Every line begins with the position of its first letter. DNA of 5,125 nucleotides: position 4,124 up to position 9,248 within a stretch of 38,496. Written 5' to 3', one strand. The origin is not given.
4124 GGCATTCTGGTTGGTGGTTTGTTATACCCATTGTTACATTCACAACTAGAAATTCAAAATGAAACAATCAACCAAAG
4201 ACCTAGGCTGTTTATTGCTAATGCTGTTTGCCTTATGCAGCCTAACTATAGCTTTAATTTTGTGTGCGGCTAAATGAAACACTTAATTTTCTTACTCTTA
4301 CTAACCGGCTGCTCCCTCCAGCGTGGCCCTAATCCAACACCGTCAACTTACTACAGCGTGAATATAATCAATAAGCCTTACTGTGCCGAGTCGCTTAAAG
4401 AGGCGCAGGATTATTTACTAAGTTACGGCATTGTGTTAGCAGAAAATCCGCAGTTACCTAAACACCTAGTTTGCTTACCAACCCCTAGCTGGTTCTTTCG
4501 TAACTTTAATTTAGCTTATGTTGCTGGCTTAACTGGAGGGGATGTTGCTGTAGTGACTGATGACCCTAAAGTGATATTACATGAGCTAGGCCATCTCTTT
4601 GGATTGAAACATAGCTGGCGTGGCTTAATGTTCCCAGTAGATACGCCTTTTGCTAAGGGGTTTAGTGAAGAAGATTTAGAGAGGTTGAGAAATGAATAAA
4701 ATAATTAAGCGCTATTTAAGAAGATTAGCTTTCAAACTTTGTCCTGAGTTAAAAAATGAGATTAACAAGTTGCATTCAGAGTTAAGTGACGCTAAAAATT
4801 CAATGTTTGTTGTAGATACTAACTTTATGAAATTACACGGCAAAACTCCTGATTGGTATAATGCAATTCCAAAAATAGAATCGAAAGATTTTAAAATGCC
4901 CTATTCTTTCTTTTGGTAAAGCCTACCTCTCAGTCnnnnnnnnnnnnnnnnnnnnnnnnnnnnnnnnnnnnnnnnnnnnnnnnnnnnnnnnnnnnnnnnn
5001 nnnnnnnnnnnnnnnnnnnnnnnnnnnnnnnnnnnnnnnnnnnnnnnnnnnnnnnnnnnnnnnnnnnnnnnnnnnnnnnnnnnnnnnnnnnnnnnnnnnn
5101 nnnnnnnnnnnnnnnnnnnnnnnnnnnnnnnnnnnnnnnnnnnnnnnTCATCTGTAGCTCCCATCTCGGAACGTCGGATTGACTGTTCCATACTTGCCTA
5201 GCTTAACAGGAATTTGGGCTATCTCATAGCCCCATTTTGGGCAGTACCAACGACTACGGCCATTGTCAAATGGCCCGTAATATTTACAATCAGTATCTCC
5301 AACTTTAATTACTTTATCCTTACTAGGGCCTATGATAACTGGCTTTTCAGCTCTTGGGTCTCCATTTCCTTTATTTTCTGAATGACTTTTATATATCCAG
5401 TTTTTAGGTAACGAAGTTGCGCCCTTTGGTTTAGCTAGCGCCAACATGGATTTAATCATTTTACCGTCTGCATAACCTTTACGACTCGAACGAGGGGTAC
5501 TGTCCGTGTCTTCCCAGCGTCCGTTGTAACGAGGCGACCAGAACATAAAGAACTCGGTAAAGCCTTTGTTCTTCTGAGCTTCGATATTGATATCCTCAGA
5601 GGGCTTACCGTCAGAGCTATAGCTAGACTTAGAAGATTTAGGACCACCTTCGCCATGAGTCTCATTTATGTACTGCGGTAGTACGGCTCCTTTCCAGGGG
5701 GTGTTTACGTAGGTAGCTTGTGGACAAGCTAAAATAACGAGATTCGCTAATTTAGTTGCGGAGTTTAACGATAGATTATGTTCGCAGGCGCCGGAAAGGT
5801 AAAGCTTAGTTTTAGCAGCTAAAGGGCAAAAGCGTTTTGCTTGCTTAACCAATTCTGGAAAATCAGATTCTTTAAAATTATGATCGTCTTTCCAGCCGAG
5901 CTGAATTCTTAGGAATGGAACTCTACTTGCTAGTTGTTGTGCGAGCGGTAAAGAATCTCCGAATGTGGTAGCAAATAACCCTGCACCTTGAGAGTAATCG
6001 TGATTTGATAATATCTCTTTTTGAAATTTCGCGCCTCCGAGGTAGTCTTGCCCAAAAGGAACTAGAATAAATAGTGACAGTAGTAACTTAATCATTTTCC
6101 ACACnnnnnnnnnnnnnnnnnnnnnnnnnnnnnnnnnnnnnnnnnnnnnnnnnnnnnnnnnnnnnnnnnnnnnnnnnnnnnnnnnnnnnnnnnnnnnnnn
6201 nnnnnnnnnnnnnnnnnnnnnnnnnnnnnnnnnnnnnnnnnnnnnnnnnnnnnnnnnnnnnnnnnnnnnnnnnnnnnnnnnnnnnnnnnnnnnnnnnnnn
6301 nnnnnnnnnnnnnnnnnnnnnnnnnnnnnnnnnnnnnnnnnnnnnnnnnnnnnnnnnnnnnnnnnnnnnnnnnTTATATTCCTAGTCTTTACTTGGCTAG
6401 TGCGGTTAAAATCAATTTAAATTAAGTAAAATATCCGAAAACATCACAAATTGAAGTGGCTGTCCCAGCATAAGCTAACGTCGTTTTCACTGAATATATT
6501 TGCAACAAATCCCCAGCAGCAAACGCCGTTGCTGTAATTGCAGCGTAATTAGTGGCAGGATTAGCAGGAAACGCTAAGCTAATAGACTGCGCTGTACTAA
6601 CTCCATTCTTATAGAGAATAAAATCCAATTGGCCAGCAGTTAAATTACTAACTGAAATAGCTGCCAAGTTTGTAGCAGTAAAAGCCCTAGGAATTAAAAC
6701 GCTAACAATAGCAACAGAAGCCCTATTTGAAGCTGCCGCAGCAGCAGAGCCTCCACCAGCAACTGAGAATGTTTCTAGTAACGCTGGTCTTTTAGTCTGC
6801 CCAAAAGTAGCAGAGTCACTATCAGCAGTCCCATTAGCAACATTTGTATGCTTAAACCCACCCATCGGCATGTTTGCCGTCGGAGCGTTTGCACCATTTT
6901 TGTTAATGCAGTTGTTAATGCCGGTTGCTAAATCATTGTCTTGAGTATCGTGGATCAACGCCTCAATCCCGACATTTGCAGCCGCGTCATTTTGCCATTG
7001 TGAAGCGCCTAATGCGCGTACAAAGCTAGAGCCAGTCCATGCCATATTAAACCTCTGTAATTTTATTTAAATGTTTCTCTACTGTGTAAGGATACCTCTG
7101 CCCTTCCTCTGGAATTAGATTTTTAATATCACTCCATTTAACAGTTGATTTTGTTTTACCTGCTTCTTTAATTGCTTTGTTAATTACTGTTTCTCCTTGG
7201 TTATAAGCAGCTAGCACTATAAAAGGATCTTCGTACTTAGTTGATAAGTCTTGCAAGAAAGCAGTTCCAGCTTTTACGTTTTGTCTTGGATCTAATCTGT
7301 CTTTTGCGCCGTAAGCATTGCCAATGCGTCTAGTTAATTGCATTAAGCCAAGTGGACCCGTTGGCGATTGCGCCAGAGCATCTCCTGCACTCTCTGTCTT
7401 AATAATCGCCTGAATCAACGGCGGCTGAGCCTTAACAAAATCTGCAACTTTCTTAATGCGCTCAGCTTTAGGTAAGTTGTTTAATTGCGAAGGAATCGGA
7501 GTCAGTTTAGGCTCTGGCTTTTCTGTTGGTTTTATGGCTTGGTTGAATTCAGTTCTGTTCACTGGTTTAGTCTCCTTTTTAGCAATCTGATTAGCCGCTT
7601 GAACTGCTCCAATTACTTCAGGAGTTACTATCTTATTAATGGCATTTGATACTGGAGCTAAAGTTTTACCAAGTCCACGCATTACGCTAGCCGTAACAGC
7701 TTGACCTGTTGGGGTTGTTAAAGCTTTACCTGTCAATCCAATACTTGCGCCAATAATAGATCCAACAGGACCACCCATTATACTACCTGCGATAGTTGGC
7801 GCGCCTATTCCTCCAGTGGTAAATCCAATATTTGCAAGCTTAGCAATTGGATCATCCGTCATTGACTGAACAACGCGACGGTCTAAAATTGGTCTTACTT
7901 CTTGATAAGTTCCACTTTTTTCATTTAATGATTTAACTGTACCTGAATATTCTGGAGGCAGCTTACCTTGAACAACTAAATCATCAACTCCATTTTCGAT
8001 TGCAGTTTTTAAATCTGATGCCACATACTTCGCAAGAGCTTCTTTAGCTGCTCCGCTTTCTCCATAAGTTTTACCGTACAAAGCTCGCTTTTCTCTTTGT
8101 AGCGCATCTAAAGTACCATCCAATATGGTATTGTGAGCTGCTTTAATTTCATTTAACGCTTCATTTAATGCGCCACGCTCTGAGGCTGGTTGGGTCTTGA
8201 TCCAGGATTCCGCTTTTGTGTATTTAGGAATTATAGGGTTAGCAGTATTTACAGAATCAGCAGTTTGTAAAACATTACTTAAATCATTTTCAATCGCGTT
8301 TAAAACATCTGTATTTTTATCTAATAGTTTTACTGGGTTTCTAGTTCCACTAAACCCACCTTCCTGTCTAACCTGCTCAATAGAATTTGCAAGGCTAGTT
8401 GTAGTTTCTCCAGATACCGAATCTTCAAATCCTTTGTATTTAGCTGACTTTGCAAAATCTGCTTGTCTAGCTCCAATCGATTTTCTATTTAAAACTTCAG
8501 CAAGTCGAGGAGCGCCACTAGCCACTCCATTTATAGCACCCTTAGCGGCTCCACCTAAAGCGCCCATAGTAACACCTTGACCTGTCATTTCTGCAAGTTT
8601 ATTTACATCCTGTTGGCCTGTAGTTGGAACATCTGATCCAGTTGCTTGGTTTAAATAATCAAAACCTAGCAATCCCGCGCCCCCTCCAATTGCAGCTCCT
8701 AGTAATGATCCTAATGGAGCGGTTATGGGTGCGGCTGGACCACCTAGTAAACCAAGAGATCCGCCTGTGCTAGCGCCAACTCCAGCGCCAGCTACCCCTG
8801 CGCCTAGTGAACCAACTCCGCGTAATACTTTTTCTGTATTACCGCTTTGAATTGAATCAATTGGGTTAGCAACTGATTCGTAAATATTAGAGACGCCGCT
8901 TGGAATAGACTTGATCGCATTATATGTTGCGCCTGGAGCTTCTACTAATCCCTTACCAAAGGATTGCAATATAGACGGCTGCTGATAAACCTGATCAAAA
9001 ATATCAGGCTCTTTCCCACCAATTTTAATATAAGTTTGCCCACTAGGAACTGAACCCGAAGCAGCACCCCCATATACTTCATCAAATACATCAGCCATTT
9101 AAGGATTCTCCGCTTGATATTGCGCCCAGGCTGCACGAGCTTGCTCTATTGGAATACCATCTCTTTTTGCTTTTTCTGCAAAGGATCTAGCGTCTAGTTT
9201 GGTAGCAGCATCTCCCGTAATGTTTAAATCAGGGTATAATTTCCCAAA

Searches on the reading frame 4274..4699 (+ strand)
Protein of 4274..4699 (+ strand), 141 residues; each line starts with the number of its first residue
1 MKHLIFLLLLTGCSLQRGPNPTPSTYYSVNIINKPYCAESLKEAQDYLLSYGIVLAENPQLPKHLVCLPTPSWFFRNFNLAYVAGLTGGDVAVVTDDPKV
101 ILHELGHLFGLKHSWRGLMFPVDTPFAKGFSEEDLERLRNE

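Call 25: search_protein_families(library=phrogs, proteins=[window:4274-4699:+], max_evalue=0.001)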
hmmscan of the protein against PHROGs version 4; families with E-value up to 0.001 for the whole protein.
window:4274-4699:+ (141 aa): 0 families

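Call 50: search_protein_families(library=ncbifam, proteins=[window:4274-4699:+], max_evalue=0.1)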
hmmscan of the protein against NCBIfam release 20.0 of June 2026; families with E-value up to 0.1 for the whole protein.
window:4274-4699:+ (141 aa): 5 families
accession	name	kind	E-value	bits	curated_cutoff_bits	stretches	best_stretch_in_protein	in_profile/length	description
NF045617.1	mostly_LP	subfamily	0.0011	19.1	43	1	4-60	6-60/119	putative T6SS immunity periplasmic lipoprotein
NF033823.0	archmetzin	subfamily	0.0033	17.4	145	1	99-113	124-138/170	archaemetzincin family Zn-dependent metalloprotease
TIGR03935.1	fragilysin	equivalog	0.035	13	190.7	1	96-126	337-369/386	fragilysin family metalloproteinase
NF038115.1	SVAGG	subfamily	0.053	12.6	150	1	94-113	171-190/407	SVAGG family GlyGly-CTERM protein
NF041905.1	MXAN_2677_2678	equivalog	0.078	12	250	1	93-115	180-202/283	myxosortase-dependent metalloprotease, MXAN_2677/MXAN_2678 family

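Call 94: search_protein_families(library=pfam, proteins=[window:4274-4699:+], max_evalue=0.1)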
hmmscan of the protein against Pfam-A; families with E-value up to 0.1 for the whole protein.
window:4274-4699:+ (141 aa): 10 families
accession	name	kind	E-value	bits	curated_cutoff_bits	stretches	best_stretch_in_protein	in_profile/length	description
PF13583.11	Reprolysin_4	-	4.6e-05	23.6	22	1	87-116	125-154/203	Metallo-peptidase family M12B Reprolysin-like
PF12044.14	Metallopep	-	0.00081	18.5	27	1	101-140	318-357/427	Putative peptidase family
PF00413.30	Peptidase_M10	-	0.0011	19.3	24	1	98-122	109-135/159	Matrixin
PF13582.12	Reprolysin_3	-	0.0014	19.6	22.4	1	85-114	94-123/123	Metallo-peptidase family M12B Reprolysin-like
PF13688.12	Reprolysin_5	-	0.0049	17.5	27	1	94-113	138-157/196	Metallo-peptidase family M12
PF07998.17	Peptidase_M54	-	0.0064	17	24.4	0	99-114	147-162/194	Peptidase family M54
PF05548.17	Peptidase_M11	-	0.014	14.8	21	1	99-118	138-157/303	Gametolysin peptidase M11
PF10462.15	Peptidase_M66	-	0.024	14.1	20.6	1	85-117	177-212/306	Peptidase M66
PF13574.12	Reprolysin_2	-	0.07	13.4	27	1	88-115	116-143/195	Metallo-peptidase family M12B Reprolysin-like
PF12388.14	Peptidase_M57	-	0.096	12.8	21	0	98-114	134-150/212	Dual-action HEIGH metallo-peptidase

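Call 115: search_protein_families(library=padloc, proteins=[window:4274-4699:+], max_evalue=0.1)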
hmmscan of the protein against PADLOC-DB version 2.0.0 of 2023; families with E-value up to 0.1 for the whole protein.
window:4274-4699:+ (141 aa): 0 families

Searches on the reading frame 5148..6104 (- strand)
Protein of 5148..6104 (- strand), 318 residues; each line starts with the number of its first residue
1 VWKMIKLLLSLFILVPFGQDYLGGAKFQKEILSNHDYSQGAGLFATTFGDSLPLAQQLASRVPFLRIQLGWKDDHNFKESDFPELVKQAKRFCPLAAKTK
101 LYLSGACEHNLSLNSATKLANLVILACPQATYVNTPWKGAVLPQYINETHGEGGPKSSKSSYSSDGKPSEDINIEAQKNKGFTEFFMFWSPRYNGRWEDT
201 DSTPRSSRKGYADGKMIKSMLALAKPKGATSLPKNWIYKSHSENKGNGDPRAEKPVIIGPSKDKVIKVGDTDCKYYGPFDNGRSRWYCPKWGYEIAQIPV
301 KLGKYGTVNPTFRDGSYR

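Call 24: search_protein_families(library=phrogs, proteins=[window:5148-6104:-], max_evalue=0.001)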
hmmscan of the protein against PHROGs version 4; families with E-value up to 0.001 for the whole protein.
window:5148-6104:- (318 aa): 0 families

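Call 50: search_protein_families(library=ncbifam, proteins=[window:5148-6104:-], max_evalue=0.1)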
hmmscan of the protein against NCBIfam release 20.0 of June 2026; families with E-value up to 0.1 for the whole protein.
window:5148-6104:- (318 aa): 0 families

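Call 94: search_protein_families(library=pfam, proteins=[window:5148-6104:-], max_evalue=0.1)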
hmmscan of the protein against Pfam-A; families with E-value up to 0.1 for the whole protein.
window:5148-6104:- (318 aa): 0 families

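Call 115: search_protein_families(library=padloc, proteins=[window:5148-6104:-], max_evalue=0.1)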
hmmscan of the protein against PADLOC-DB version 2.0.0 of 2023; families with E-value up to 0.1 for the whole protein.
window:5148-6104:- (318 aa): 1 family
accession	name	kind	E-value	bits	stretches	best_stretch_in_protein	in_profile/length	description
PDLC04075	SIR2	-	0.024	11.4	1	177-264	203-288/414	-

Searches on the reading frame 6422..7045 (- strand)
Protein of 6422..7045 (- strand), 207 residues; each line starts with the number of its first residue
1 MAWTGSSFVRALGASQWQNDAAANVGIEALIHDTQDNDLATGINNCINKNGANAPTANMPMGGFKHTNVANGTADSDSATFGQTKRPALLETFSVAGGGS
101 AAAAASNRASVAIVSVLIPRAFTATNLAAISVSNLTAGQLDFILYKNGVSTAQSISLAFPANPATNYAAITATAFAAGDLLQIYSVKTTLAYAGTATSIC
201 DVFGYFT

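Call 24: search_protein_families(library=phrogs, proteins=[window:6422-7045:-], max_evalue=0.001)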
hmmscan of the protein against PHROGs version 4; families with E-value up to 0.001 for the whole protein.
window:6422-7045:- (207 aa): 2 families
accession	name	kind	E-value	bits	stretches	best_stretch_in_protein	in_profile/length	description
phrog_13989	-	head and packaging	9.8e-15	55.2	1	16-104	14-104/597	virion structural protein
phrog_25848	-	tail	0.0002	20.8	1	37-85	200-248/598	tail fiber protein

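Call 94: search_protein_families(library=pfam, proteins=[window:6422-7045:-], max_evalue=0.1)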
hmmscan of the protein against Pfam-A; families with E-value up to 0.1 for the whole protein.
window:6422-7045:- (207 aa): 2 families
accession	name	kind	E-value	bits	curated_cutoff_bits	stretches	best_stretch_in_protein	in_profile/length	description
PF07353.17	Uroplakin_II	-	0.019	14.8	20.4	1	108-167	76-138/179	Uroplakin II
PF00162.24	PGK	-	0.029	13.8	27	1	53-107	306-355/379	Phosphoglycerate kinase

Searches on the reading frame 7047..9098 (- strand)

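Call 24: search_protein_families(library=phrogs, proteins=[window:7047-9098:-], max_evalue=0.001)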
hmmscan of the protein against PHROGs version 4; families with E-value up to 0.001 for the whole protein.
window:7047-9098:- (683 aa): 11 families
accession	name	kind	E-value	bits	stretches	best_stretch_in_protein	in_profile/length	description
phrog_14342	-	tail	1.1e-18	68.8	1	548-669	145-264/272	lytic tail fiber protein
phrog_669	-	lysis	1.3e-16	60.2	1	510-679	903-1055/1946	endolysin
phrog_2013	-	tail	2.8e-15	57.1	1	557-675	481-587/657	lytic tail protein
phrog_342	-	head and packaging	4.8e-15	55.6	1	541-644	12-122/1235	internal virion protein with endolysin domain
phrog_13449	-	other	1.7e-13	51.7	1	550-650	13-109/269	transglycosylase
phrog_19349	-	unknown function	7.7e-10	39.9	1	562-647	88-177/204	-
phrog_12507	-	other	1.2e-09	39.5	1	560-620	26-88/260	transglycosylase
phrog_32437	-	unknown function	5.2e-09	37.3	1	548-665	76-201/205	-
phrog_28504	-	tail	8.4e-09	35.7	1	561-664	250-355/597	lytic tail fiber protein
phrog_1044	-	lysis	8.9e-05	21.9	1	563-676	240-370/900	endolysin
phrog_36437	-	unknown function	0.00079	19.7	0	588-650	282-341/374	-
